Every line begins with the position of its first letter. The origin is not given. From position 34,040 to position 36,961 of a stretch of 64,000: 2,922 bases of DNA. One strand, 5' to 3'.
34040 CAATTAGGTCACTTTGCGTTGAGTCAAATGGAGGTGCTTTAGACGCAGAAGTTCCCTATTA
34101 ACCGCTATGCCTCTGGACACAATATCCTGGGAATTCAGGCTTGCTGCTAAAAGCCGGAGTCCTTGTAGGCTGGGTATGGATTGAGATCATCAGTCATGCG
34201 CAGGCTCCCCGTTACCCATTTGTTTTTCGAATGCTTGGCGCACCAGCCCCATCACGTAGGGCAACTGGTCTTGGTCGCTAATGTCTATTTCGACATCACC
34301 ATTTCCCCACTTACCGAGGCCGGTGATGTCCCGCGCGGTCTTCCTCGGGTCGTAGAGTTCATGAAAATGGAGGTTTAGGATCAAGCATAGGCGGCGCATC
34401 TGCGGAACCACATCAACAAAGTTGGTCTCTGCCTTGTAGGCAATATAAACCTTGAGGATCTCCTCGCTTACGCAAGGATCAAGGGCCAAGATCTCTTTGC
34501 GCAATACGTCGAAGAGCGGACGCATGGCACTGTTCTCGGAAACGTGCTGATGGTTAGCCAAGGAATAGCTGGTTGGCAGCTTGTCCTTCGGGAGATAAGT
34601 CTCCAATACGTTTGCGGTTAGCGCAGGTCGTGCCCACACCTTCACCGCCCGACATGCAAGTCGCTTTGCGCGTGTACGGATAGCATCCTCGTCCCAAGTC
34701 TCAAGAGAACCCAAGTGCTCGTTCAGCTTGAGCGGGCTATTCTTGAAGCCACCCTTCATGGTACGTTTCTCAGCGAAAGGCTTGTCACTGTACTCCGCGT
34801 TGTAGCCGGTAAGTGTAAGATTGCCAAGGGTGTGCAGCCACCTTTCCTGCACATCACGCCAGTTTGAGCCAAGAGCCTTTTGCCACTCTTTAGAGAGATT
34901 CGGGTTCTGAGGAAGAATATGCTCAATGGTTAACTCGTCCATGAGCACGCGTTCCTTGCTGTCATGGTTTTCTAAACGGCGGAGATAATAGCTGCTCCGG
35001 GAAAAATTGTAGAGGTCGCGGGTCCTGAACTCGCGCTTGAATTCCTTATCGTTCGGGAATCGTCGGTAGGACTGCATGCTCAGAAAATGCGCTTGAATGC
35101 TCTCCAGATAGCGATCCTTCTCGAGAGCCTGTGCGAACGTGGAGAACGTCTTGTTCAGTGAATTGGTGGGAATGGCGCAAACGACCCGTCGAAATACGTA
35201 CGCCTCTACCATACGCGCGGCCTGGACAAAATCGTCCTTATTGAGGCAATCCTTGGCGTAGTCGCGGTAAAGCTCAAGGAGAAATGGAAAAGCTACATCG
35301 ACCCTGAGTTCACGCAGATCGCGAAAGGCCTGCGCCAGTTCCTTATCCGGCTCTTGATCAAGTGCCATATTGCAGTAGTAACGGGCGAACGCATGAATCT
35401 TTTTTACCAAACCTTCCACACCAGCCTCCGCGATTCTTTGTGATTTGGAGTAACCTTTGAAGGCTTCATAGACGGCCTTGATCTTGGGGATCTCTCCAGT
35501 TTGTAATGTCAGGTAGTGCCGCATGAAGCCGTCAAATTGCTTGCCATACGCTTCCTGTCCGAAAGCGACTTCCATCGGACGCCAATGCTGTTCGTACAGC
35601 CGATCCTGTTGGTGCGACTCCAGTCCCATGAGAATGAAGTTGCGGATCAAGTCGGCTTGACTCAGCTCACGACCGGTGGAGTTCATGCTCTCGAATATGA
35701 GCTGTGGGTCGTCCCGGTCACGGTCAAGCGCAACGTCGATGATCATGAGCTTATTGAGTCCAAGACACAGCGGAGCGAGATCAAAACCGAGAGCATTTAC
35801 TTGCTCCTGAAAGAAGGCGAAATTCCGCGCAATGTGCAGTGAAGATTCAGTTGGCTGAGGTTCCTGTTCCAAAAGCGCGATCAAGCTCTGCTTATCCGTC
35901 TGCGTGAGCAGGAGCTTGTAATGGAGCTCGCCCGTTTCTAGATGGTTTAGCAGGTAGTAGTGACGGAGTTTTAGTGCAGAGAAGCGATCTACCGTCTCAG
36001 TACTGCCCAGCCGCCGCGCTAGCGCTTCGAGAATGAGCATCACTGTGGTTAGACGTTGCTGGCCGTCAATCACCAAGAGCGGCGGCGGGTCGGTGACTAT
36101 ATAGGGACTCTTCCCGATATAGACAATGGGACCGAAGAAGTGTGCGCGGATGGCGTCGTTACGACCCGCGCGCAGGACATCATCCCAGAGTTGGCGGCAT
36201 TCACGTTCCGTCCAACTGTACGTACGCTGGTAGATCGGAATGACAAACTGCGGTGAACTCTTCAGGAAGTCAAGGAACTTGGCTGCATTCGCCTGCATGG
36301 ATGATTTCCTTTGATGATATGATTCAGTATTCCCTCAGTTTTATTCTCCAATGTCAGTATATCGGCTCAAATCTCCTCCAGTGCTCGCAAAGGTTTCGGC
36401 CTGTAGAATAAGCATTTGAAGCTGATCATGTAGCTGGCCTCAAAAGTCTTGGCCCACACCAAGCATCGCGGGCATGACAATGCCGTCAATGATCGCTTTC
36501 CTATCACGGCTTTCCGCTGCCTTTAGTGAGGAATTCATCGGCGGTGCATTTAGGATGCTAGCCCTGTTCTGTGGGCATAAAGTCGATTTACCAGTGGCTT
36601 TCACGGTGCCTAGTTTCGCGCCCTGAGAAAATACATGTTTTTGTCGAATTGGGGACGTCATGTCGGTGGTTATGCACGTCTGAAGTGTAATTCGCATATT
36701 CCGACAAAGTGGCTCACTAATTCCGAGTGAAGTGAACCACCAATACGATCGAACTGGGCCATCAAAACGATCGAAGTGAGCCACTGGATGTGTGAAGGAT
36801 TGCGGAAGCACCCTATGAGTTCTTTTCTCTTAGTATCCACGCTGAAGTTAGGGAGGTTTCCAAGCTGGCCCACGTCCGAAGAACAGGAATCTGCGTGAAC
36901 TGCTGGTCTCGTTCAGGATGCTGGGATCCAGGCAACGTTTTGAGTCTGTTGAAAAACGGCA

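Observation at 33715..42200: A ~6 kb accessory segment after uvrA is followed by ghost copies of the uvrA 3' end and of the lhgO/aminotransferase junction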

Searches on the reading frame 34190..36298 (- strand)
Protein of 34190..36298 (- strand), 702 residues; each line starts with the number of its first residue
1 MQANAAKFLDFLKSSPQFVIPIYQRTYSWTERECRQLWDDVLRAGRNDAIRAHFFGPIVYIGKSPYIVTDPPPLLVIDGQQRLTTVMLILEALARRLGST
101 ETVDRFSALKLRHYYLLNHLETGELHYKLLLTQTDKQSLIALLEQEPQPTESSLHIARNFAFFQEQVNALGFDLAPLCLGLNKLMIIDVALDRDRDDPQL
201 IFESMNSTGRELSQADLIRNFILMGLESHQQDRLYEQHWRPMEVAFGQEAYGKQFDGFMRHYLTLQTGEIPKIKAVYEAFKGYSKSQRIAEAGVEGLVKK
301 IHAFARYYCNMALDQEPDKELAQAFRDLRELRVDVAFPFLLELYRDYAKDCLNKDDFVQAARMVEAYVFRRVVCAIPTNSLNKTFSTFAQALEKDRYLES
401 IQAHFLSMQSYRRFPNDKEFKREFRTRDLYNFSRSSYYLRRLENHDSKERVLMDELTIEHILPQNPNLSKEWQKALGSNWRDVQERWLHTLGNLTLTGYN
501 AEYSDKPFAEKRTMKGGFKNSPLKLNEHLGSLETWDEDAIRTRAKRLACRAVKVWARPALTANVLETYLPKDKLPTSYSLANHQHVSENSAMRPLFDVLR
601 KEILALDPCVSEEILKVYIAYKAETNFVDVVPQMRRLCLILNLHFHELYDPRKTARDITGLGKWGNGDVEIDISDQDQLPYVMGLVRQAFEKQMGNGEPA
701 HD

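Call 4: search_protein_families(library=pfam, proteins=[window:34190-36298:-])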
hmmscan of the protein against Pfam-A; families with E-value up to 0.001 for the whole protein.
window:34190-36298:- (702 aa): 3 families
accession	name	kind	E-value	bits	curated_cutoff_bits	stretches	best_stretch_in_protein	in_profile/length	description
PF03235.19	GmrSD_N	-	6.6e-35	121.5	33.2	1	10-222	3-198/199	GmrSD restriction endonuclease, N-terminal domain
PF07510.16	GmrSD_C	-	2.7e-25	89.3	23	1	415-548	2-136/138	GmrSD restriction endonucleases, C-terminal domain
PF18899.5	DUF5655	-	1.7e-12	47.8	24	1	584-692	3-108/109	Domain of unknown function (DUF5655)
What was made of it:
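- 34190..36298 (-): GmrSD-family (DUF262 + DUF1524 + DUF5655) type IV restriction-like defence gene, 702 aa. Pfam GmrSD_N 6.6e-35, GmrSD_C 2.7e-25, DUF5655 1.7e-12 (call 4).
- On GmrSD-family type IV restriction enzyme (gene 34190-36298): GmrSD_N 6.6e-35, GmrSD_C 2.7e-25 (call 4).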

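Call 44: search_protein_families(library=padloc, proteins=[window:34190-36298:-], max_evalue=0.01)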
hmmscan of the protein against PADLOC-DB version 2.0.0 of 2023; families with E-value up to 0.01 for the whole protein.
window:34190-36298:- (702 aa): 34 families (the best 25 are shown)
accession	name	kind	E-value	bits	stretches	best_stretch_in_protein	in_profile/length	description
PDLC02693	Orf5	-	2.8e-195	648.4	1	10-555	1-542/543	Orf5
PDLC02702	Orf5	-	3.7e-84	281.5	1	17-556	2-542/543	Orf5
PDLC04155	HEC-06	-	2.4e-71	238.9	1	7-556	11-559/562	-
PDLC04157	HEC-06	-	9.6e-67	223.8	1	15-556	20-556/558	-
PDLC04154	HEC-06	-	3e-64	215.7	1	2-556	8-565/569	-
PDLC02700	Orf5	-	2.6e-54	182.9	1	16-555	10-555/555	Orf5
PDLC02687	Orf5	-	7.6e-48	161.6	1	1-540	1-543/543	Orf5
PDLC02695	Orf5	-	2.4e-43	146.4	1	2-554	4-600/601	Orf5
PDLC02691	Orf5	-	9.9e-38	128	2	181-555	209-579/579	Orf5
PDLC02701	Orf5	-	4e-27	92.9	3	13-101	15-107/596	Orf5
PDLC02686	Orf5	-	6e-25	85.8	1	16-547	19-558/566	Orf5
PDLC02692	Orf5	-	1.3e-24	84.8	1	17-555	7-556/558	Orf5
PDLC04945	PDC-S18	-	1.4e-22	78.4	1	585-690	194-301/302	-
PDLC02698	Orf5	-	1.6e-22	78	2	181-555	208-571/573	Orf5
PDLC03655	mREase_IV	-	2.7e-22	77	3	181-443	215-480/629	Type IV methyl-directed restriction enzyme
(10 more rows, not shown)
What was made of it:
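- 34190..36298 (-): PADLOC Orf5 2.8e-195 (call 44).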

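Call 46: find_homologous_proteins(query=window:34190-36298:-, max_evalue=1e-80)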
Query window:34190-36298:- (702 aa): 8000 proteins with E <= 1e-80 among 8000 candidates; the best 120 are listed.
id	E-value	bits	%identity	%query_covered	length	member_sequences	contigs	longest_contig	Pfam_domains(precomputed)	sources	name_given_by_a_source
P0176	0.0e+0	1618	100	100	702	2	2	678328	PF07510.17,PF18899.6,PF03235.20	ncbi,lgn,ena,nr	ncbi:MAG: DUF262 and DUF1524 domain-containing protein [Bacteroidota bacterium]|nr:DUF262 and DUF152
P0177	0.0e+0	1259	79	100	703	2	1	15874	PF07510.17,PF18899.6,PF03235.20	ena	-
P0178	0.0e+0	1241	78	100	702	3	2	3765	PF07510.17,PF18899.6,PF03235.20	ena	-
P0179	0.0e+0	1236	77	100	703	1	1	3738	PF07510.17,PF18899.6,PF03235.20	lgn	-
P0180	0.0e+0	1214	77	100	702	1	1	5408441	PF07510.17,PF18899.6,PF03235.20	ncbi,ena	-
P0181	0.0e+0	1198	75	100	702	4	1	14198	PF07510.17,PF18899.6,PF03235.20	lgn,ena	-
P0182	0.0e+0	1172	73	99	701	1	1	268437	PF07510.17,PF18899.6,PF03235.20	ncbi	ncbi:MAG: DUF262 domain-containing protein [Candidatus Binatia bacterium]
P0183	0.0e+0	1171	73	99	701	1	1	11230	PF07510.17,PF18899.6,PF03235.20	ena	-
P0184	0.0e+0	1166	73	99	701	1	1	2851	PF07510.17,PF18899.6,PF03235.20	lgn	-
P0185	0.0e+0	1166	73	99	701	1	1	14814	PF07510.17,PF18899.6,PF03235.20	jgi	jgi:uncharacterized protein with ParB-like and HNH nuclease domain/predicted transport protein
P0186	0.0e+0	1164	73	99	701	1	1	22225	PF07510.17,PF18899.6,PF03235.20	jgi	-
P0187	0.0e+0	1163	72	99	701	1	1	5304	PF07510.17,PF18899.6,PF03235.20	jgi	-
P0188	0.0e+0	1161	73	99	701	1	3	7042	PF07510.17,PF18899.6,PF03235.20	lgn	-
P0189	0.0e+0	1158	72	99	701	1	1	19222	PF07510.17,PF18899.6,PF03235.20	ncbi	-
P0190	0.0e+0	1158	72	99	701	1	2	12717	PF07510.17,PF18899.6,PF03235.20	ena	-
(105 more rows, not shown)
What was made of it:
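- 34190..36298 (-): About 70% aa homologues in proteins that sources name as Binatia, Planctomycetes and Anaerolineae (call 46).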

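Call 47: find_encoding_contigs(protein=P0177, flank=8000, max_places=3)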
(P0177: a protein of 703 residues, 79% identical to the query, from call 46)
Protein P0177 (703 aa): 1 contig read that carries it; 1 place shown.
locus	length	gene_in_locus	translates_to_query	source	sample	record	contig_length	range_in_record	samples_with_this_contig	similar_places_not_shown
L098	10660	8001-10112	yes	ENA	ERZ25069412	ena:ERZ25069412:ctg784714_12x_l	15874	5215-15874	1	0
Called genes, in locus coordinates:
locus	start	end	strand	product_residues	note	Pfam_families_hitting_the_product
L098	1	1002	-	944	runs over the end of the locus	PF13620:CarboxypepD_reg, PF13715:CarbopepD_reg_2, PF07715:Plug, PF00593:TonB_dep_Rec_b-barrel, PF14905:OMP_b-brl_3 (weak)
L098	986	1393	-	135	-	-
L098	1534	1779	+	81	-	PF07592:DDE_Tnp_ISAZ013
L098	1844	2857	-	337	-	PF14054:DUF4249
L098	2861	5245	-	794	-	PF13620:CarboxypepD_reg, PF13715:CarbopepD_reg_2, PF07715:Plug, PF00593:TonB_dep_Rec_b-barrel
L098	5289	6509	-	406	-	-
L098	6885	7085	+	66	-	-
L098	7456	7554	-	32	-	-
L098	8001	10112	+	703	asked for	PF03235:GmrSD_N, PF07510:GmrSD_C, PF18899:DUF5655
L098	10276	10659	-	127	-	?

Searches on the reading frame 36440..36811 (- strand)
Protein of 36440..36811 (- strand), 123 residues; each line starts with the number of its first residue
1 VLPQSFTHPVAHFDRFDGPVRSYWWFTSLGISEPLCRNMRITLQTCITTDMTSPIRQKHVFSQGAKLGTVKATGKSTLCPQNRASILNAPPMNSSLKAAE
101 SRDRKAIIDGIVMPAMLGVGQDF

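Call 4: search_protein_families(library=pfam, proteins=[window:36440-36811:-])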
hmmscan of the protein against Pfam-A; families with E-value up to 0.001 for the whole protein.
window:36440-36811:- (123 aa): 0 families

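Call 44: search_protein_families(library=padloc, proteins=[window:36440-36811:-], max_evalue=0.01)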
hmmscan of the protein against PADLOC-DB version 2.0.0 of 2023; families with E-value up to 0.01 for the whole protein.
window:36440-36811:- (123 aa): 0 families

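Call 45: search_protein_families(library=pfam, proteins=[window:36440-36811:-], max_evalue=0.1)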
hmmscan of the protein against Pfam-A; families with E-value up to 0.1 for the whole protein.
window:36440-36811:- (123 aa): 0 families
